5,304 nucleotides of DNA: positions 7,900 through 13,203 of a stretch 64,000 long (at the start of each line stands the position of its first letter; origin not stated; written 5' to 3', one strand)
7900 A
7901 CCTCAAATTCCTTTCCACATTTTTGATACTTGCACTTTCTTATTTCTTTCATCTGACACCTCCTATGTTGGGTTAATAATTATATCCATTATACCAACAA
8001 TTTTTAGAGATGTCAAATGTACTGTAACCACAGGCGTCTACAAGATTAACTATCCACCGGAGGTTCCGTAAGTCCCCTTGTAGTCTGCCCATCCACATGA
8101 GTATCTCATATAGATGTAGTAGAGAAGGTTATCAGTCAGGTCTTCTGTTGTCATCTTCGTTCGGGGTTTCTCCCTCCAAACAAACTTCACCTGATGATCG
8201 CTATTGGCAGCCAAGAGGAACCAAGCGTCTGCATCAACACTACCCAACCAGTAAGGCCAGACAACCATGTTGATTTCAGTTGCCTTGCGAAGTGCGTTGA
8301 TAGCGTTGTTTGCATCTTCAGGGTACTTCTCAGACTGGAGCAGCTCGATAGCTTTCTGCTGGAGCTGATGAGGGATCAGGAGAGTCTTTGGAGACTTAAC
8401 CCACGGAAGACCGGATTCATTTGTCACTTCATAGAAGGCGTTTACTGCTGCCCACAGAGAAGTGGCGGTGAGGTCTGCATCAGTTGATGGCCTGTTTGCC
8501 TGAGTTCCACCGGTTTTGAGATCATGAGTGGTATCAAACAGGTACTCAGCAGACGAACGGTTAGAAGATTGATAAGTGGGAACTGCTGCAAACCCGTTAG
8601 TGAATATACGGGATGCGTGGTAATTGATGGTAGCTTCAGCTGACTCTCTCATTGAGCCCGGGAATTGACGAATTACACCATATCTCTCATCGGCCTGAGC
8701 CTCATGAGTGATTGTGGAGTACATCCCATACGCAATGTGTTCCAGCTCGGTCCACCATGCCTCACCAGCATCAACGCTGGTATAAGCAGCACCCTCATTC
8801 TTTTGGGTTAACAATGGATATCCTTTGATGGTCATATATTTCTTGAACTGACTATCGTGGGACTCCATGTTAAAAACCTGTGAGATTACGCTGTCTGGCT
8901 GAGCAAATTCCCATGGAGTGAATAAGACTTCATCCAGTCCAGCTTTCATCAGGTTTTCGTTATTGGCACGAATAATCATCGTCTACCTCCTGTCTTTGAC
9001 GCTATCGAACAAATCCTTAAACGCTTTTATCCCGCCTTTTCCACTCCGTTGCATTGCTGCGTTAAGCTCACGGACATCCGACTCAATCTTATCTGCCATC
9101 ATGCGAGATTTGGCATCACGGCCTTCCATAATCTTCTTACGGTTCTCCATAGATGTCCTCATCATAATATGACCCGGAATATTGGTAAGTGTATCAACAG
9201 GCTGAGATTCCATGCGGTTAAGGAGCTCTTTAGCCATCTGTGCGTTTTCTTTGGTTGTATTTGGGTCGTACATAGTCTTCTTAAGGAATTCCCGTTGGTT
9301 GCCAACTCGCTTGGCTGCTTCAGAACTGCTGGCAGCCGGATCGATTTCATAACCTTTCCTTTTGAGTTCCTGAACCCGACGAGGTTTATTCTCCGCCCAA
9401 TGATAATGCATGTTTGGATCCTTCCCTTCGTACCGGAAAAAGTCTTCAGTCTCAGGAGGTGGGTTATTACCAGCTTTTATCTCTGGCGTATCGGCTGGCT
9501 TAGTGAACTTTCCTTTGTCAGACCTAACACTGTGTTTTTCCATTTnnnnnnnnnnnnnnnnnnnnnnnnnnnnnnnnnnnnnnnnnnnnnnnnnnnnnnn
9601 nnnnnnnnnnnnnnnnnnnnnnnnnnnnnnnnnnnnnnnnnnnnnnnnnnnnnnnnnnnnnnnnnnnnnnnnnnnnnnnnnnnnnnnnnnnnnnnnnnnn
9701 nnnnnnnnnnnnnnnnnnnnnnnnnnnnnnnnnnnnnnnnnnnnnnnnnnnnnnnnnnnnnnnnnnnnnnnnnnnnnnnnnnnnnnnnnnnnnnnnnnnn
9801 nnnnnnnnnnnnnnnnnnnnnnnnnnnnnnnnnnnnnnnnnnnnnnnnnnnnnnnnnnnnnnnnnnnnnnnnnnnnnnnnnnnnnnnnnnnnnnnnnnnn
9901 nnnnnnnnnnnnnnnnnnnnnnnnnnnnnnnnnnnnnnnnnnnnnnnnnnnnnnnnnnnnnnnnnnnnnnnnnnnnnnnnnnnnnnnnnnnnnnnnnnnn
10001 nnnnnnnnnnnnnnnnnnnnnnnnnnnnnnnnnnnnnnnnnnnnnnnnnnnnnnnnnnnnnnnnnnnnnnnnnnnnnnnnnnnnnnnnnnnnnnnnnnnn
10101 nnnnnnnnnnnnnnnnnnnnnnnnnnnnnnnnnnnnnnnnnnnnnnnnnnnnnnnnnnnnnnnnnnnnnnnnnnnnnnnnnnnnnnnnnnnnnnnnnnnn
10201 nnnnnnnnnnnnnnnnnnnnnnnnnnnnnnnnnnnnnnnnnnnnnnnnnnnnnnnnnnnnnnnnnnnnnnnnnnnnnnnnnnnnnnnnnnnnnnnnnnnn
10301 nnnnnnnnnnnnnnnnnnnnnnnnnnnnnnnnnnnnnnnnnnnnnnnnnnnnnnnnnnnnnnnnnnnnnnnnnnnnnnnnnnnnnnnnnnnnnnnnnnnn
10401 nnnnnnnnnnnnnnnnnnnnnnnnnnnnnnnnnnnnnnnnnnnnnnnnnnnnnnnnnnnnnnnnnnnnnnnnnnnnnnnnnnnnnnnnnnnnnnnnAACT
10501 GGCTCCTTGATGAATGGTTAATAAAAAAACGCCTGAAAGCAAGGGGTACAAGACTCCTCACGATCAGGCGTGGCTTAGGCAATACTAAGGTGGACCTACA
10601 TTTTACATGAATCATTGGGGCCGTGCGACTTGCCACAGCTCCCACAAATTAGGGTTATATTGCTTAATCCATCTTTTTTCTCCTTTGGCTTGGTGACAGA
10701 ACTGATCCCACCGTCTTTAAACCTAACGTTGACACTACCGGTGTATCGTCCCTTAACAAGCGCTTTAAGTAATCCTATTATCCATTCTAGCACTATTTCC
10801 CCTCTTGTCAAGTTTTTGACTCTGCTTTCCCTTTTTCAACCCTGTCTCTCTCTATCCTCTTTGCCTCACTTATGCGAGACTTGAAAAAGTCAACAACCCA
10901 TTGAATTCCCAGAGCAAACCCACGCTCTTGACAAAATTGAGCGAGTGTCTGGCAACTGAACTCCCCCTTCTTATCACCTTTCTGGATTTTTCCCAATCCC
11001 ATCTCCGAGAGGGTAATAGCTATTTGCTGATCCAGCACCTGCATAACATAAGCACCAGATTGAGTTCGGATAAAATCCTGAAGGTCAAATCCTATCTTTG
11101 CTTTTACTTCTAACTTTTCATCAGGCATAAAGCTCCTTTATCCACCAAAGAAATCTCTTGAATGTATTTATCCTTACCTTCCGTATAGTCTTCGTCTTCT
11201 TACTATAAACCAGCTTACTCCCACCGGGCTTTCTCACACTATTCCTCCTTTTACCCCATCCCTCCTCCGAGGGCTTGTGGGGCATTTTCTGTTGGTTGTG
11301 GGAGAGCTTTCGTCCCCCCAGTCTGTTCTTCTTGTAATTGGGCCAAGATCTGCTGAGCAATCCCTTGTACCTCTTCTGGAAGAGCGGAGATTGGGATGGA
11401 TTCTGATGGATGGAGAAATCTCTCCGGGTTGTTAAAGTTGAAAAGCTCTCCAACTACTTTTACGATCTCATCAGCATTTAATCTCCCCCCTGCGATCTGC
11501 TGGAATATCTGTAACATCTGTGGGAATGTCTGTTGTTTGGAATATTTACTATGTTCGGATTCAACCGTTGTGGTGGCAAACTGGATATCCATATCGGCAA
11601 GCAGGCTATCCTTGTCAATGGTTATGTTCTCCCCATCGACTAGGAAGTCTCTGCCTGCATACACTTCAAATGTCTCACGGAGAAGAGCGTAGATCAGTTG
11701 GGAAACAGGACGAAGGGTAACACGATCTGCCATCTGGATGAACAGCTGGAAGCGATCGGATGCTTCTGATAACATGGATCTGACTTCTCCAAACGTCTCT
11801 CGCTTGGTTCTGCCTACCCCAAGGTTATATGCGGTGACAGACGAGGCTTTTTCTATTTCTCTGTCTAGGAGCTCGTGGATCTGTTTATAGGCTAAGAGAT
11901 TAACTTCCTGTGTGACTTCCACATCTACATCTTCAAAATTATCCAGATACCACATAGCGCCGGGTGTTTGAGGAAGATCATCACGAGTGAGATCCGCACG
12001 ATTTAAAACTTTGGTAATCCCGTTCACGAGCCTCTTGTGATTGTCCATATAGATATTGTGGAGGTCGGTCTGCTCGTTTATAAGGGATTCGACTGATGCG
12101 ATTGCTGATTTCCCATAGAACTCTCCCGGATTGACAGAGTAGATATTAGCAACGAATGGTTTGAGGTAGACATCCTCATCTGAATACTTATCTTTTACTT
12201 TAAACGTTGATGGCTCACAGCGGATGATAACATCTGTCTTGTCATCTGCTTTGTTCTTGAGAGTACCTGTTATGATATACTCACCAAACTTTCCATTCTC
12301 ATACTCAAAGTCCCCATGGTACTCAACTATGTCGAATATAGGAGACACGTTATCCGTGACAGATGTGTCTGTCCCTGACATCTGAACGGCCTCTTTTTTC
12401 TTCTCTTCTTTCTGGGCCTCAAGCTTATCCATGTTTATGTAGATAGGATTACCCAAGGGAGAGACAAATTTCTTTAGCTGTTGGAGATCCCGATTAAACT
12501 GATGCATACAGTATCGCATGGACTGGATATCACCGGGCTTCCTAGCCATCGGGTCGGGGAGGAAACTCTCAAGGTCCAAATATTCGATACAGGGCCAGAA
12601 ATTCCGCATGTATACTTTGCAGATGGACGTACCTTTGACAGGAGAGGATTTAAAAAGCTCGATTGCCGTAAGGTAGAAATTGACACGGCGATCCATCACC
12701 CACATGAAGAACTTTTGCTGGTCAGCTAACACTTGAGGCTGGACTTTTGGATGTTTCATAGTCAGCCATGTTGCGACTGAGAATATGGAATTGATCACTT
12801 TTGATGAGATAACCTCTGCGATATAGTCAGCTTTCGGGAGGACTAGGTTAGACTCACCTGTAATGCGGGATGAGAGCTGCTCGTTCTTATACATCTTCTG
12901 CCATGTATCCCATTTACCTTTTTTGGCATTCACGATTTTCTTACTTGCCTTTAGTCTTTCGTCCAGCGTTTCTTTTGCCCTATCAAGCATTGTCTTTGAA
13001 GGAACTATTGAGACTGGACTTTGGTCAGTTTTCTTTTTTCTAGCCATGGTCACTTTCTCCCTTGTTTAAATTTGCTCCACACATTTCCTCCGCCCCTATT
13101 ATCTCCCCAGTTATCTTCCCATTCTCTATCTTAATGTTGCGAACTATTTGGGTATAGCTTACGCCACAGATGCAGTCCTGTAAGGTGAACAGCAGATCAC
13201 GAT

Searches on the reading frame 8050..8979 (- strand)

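Call 33: search_protein_families(library=pfam, proteins=[window:8050-8979:-], max_evalue=0.01)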
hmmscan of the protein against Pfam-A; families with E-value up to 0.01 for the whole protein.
window:8050-8979:- (309 aa): 2 families
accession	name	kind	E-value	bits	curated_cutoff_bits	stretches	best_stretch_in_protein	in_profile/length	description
PF25209.1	Phage_capsid_4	-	9.6e-10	39.6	27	1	45-304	43-260/262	Phage capsid protein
PF10124.15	Mu-like_gpT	-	4.7e-07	29.9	20.1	1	168-236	218-283/289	Mu-like prophage major head subunit gpT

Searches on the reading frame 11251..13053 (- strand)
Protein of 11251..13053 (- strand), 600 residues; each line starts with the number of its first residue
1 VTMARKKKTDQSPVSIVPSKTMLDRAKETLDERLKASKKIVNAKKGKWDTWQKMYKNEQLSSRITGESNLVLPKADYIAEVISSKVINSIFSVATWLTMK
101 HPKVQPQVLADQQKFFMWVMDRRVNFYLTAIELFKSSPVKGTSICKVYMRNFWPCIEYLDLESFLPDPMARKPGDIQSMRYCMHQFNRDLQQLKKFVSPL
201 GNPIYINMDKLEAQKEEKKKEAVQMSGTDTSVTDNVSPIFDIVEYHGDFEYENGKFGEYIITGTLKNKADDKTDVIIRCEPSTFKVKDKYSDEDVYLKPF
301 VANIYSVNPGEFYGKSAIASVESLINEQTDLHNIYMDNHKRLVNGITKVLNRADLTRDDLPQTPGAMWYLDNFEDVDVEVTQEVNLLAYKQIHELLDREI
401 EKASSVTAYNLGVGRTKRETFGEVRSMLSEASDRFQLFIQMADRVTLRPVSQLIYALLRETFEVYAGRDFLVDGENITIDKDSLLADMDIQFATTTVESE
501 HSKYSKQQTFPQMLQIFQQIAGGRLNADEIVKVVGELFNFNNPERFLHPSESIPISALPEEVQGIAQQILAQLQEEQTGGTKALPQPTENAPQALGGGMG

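Call 33: search_protein_families(library=pfam, proteins=[window:11251-13053:-], max_evalue=0.01)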
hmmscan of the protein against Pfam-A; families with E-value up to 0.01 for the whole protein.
window:11251-13053:- (600 aa): 2 families
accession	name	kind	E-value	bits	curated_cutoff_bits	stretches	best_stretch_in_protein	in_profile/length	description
PF23899.1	SU10_portal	-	2.8e-16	59.5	30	1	154-574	191-586/593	Phage SU10 portal protein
PF12236.14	Head-tail_con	-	0.00089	18.2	27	1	298-496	249-447/489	Bacteriophage head to tail connecting protein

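Call 84: search_dna_similar(query=window:11251-13053:-, collection=phages, mode=protein, max_evalue=0.00001, max_rows=12)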
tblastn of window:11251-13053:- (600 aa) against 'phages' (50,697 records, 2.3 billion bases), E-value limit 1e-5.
No match.
